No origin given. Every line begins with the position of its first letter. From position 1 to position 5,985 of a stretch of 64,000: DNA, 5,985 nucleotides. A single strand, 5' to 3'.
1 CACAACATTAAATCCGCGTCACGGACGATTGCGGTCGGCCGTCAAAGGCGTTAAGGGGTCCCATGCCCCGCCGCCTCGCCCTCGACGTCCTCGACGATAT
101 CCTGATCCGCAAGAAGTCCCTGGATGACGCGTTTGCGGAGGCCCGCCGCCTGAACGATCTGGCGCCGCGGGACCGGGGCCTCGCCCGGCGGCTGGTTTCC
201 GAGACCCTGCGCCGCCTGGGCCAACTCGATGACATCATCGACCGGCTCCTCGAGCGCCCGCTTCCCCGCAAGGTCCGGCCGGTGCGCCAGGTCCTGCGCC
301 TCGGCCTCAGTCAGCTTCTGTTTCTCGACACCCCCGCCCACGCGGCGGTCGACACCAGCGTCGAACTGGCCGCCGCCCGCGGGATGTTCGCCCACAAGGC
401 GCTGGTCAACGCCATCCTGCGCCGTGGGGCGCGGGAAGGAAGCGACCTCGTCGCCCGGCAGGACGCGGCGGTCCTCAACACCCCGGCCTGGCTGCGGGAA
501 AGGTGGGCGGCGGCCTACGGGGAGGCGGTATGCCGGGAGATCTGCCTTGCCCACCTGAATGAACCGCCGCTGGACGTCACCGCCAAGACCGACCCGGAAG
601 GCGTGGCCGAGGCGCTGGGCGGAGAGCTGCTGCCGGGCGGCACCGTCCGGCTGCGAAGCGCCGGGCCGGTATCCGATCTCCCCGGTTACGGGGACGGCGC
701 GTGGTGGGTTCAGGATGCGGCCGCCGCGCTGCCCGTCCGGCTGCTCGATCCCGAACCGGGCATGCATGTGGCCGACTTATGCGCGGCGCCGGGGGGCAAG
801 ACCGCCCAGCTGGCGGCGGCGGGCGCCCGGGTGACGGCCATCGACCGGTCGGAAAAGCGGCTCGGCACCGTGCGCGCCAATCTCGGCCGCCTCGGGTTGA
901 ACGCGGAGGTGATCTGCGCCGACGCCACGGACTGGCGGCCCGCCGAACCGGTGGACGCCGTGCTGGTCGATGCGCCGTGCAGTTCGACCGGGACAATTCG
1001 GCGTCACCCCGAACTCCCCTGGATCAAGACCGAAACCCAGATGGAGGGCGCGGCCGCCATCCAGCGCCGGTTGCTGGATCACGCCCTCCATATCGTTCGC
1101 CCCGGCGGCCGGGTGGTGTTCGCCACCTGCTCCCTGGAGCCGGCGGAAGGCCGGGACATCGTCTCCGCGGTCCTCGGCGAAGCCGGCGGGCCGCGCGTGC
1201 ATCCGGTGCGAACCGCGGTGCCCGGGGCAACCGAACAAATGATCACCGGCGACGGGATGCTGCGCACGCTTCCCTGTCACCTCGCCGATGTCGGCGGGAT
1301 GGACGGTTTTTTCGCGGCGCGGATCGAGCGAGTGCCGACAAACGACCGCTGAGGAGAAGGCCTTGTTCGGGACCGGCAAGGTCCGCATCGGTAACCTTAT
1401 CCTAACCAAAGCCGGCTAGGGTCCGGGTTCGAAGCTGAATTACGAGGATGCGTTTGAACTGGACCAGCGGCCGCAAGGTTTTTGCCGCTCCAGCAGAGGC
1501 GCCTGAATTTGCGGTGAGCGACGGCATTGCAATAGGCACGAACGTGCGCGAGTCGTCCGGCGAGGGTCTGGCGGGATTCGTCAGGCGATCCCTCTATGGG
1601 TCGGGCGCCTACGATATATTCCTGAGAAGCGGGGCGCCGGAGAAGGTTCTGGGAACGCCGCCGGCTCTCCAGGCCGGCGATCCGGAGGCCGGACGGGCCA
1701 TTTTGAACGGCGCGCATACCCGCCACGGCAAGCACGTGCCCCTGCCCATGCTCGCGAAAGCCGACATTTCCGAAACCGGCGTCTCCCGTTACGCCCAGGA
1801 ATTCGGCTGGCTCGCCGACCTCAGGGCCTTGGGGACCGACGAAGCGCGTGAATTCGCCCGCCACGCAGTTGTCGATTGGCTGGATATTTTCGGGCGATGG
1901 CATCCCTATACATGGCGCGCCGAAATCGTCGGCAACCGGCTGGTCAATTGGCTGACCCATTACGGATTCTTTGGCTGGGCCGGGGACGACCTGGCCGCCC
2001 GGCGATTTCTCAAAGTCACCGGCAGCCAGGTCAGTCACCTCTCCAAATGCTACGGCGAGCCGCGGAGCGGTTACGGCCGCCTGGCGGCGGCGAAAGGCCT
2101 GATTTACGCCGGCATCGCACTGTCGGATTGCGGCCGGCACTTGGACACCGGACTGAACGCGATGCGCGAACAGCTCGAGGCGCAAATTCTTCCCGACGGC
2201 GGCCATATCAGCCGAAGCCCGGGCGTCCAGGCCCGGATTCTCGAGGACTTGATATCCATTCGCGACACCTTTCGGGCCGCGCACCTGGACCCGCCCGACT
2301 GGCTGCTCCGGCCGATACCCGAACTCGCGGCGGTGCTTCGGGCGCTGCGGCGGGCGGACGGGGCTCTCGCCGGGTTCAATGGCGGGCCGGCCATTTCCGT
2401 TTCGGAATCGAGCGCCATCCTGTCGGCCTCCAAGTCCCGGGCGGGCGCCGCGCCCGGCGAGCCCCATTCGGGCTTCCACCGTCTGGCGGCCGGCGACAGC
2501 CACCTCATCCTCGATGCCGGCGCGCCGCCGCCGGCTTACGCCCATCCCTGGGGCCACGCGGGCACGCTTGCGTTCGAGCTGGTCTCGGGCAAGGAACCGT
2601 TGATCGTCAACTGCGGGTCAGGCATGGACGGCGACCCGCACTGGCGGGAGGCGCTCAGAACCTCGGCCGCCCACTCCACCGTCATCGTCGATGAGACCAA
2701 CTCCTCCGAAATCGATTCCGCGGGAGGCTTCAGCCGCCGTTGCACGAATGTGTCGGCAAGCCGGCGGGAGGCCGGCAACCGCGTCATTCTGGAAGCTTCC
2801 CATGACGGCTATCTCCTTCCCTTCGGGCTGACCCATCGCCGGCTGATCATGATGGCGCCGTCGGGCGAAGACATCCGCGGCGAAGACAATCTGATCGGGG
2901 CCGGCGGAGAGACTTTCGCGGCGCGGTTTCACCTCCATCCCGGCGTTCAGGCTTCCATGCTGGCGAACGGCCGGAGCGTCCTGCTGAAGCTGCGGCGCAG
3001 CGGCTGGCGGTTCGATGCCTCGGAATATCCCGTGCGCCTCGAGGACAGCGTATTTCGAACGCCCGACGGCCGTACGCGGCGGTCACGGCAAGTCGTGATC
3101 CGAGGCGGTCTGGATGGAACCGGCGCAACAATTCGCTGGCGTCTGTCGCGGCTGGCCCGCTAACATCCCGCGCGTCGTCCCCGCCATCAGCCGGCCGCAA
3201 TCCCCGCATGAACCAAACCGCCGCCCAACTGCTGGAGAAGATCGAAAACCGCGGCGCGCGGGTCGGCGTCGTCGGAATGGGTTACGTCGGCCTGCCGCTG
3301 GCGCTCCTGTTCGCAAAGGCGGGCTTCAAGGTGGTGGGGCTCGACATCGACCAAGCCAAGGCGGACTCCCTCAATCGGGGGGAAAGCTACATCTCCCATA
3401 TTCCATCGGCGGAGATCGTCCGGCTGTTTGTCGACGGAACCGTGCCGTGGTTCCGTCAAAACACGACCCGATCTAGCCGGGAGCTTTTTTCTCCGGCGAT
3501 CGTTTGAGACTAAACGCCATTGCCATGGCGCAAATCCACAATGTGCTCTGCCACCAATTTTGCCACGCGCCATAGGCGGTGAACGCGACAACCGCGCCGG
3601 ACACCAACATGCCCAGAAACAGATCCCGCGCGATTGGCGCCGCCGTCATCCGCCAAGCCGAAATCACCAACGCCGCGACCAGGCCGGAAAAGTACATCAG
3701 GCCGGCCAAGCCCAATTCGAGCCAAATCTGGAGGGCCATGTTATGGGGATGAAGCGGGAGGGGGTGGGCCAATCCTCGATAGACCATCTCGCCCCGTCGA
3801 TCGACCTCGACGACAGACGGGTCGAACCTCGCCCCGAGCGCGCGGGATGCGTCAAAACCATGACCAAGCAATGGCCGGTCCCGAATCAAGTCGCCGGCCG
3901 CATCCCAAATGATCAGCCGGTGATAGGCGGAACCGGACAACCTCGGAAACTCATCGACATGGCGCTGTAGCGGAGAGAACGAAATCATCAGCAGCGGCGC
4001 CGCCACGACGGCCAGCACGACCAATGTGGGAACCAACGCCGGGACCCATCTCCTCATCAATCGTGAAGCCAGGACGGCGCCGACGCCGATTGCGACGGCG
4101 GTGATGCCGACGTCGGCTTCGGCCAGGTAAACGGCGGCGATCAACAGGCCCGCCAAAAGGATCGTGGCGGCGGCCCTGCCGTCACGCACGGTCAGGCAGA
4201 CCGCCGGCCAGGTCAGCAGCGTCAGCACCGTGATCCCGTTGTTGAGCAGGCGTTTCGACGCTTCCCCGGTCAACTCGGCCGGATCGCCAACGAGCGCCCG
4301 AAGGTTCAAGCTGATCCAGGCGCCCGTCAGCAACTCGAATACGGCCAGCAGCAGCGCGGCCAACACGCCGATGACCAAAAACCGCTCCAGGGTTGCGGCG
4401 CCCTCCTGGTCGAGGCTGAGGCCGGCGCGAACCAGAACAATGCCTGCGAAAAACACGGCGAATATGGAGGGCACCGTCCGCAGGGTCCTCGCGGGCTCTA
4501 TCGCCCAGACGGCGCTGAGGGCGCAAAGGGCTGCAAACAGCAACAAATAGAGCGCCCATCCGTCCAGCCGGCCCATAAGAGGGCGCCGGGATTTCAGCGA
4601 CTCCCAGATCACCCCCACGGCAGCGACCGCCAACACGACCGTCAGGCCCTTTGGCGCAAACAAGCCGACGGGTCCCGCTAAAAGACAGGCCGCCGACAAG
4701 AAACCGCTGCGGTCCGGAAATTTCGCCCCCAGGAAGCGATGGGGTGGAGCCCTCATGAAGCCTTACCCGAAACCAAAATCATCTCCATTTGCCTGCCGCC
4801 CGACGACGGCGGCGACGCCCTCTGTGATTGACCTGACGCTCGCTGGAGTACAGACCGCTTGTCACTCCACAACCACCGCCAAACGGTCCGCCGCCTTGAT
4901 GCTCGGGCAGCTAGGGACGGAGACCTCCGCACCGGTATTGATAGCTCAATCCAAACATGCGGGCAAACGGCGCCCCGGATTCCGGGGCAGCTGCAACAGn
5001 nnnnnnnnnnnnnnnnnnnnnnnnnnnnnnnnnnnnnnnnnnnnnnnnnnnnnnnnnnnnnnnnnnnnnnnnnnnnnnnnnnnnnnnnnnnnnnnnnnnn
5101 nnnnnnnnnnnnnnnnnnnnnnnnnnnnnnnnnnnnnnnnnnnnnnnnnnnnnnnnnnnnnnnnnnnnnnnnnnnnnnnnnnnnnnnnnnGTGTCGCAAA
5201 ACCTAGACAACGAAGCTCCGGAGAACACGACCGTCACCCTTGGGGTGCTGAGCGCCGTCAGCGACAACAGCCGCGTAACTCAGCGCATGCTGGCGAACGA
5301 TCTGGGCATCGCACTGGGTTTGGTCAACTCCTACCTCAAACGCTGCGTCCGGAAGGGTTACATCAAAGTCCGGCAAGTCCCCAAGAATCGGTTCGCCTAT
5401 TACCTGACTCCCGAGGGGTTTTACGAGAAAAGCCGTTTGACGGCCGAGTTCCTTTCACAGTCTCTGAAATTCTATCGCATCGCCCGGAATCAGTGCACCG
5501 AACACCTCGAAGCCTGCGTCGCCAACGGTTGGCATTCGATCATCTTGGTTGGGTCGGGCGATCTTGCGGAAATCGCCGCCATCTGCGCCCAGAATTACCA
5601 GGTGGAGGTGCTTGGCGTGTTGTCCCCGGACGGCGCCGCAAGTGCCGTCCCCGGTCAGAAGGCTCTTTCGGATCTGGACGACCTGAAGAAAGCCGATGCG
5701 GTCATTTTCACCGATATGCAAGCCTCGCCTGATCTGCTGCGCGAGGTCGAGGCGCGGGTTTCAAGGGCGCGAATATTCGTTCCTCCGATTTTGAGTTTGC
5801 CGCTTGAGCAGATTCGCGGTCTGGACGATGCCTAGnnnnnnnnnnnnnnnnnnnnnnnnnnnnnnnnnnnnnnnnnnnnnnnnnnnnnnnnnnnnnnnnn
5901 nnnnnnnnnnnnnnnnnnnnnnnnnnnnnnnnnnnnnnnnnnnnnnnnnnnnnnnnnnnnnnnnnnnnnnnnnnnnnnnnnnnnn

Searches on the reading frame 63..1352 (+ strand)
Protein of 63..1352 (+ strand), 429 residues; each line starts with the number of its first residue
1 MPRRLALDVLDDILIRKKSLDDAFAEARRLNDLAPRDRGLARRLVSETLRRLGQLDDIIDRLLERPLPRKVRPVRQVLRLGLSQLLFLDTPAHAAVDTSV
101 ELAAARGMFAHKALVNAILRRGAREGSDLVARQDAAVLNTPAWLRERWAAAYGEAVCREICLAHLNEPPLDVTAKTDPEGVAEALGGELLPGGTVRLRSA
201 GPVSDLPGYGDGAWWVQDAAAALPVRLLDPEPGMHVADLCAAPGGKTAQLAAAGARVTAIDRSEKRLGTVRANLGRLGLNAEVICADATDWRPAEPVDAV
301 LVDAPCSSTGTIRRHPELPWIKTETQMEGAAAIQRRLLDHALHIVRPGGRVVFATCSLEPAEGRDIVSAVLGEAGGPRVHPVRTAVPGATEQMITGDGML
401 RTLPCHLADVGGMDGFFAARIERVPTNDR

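Call 3: search_protein_families(library=pfam, proteins=[window:63-1352:+], max_evalue=0.01)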
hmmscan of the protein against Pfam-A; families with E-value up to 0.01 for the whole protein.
window:63-1352:+ (429 aa): 8 families
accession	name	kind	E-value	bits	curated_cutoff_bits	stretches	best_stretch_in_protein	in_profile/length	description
PF01189.24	Methyltr_RsmB-F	-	5.3e-42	144.2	27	1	227-421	3-198/199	16S rRNA methyltransferase RsmB/F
PF01029.23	NusB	-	2.9e-26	92.9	23.1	1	2-123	3-132/133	NusB family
PF13649.12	Methyltransf_25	-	6.9e-09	36.7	27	1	236-302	1-70/97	Methyltransferase domain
PF01728.25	FtsJ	-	8.9e-06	26.2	24.1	1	228-356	19-140/181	FtsJ-like methyltransferase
PF08241.18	Methyltransf_11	-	5.6e-05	24.1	21.2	1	241-301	5-65/95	Methyltransferase domain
PF13847.12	Methyltransf_31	-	6.1e-05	23.2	27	1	231-357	2-113/145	Methyltransferase domain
PF22458.1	RsmF-B_ferredox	-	0.0022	18.5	27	1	141-172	2-32/74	Methyltr_RsmF/B-like, ferredoxin-like domain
PF00107.32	ADH_zinc_N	-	0.0061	16.9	31.8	0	251-272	11-32/129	Zinc-binding dehydrogenase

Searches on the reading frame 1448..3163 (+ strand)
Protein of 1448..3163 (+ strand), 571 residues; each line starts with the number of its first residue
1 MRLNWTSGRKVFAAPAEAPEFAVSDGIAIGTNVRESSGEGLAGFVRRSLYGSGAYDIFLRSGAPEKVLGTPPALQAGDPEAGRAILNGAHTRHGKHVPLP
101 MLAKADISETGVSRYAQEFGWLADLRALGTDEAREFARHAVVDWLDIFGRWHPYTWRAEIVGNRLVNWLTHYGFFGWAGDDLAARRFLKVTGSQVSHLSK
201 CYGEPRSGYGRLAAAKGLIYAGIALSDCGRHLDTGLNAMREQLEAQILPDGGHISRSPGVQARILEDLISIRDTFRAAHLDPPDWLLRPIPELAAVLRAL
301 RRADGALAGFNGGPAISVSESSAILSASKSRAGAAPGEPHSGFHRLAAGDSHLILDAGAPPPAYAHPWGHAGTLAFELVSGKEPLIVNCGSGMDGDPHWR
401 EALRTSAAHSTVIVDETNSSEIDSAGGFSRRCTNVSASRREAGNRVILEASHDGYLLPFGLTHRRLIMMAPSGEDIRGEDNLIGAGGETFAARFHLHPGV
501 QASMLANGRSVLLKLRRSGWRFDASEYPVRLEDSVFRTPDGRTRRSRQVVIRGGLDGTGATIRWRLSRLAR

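Call 3: search_protein_families(library=pfam, proteins=[window:1448-3163:+], max_evalue=0.01)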
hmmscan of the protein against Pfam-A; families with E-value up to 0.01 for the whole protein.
window:1448-3163:+ (571 aa): 2 families
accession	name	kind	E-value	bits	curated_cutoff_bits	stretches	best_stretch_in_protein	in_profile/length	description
PF07940.18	Hepar_II_III_C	-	4.1e-62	210.2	24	1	339-564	10-236/237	Heparinase II/III-like, C-terminal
PF16889.11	Hepar_II_III_N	-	2e-05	24.5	22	1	152-277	147-275/340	Heparinase II/III N-terminus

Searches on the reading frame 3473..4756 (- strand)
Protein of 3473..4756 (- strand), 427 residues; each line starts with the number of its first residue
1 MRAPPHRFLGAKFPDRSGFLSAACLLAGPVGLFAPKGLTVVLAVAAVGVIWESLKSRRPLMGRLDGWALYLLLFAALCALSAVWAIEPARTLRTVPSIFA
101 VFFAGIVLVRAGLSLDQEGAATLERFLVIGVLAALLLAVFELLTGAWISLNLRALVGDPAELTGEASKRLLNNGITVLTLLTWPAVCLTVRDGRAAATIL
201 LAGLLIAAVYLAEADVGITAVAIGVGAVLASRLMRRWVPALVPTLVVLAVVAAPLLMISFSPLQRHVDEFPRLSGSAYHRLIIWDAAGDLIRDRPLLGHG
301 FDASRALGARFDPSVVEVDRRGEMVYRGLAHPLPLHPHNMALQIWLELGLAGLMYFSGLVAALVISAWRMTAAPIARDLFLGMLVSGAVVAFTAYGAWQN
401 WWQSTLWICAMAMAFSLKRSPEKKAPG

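Call 3: search_protein_families(library=pfam, proteins=[window:3473-4756:-], max_evalue=0.01)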
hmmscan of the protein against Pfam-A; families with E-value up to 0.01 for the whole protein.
window:3473-4756:- (427 aa): 1 family
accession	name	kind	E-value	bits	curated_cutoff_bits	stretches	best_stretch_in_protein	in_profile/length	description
PF04932.20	Wzy_C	-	6.4e-19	68.7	31.7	1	201-356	2-148/149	O-Antigen ligase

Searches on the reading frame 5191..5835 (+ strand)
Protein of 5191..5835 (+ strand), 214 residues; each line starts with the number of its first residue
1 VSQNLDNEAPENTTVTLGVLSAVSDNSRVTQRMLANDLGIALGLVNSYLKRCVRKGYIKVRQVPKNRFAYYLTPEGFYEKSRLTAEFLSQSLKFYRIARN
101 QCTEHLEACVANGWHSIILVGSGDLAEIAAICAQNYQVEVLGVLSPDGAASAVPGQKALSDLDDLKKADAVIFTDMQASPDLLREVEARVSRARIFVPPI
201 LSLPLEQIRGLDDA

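Call 3: search_protein_families(library=pfam, proteins=[window:5191-5835:+], max_evalue=0.01)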
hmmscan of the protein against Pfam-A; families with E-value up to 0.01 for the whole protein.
window:5191-5835:+ (214 aa): 2 families
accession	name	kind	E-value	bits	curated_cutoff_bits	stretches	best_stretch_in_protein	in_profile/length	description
PF13412.12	HTH_24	-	4.3e-10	39.4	21.9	1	17-59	6-48/48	Winged helix-turn-helix DNA-binding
PF12802.13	MarR_2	-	8e-05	23.2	27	1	16-65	7-57/61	MarR family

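Call 9: search_protein_families(library=ncbifam, proteins=[window:5191-5835:+], max_evalue=0.001)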
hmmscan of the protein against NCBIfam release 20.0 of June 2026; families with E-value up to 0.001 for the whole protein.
window:5191-5835:+ (214 aa): 1 family
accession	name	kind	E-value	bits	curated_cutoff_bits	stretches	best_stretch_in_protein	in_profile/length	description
TIGR04176.1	MarR_EPS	equivalog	1.4e-17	63.7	88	1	15-101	5-95/105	MarR family EPS-associated transcriptional regulator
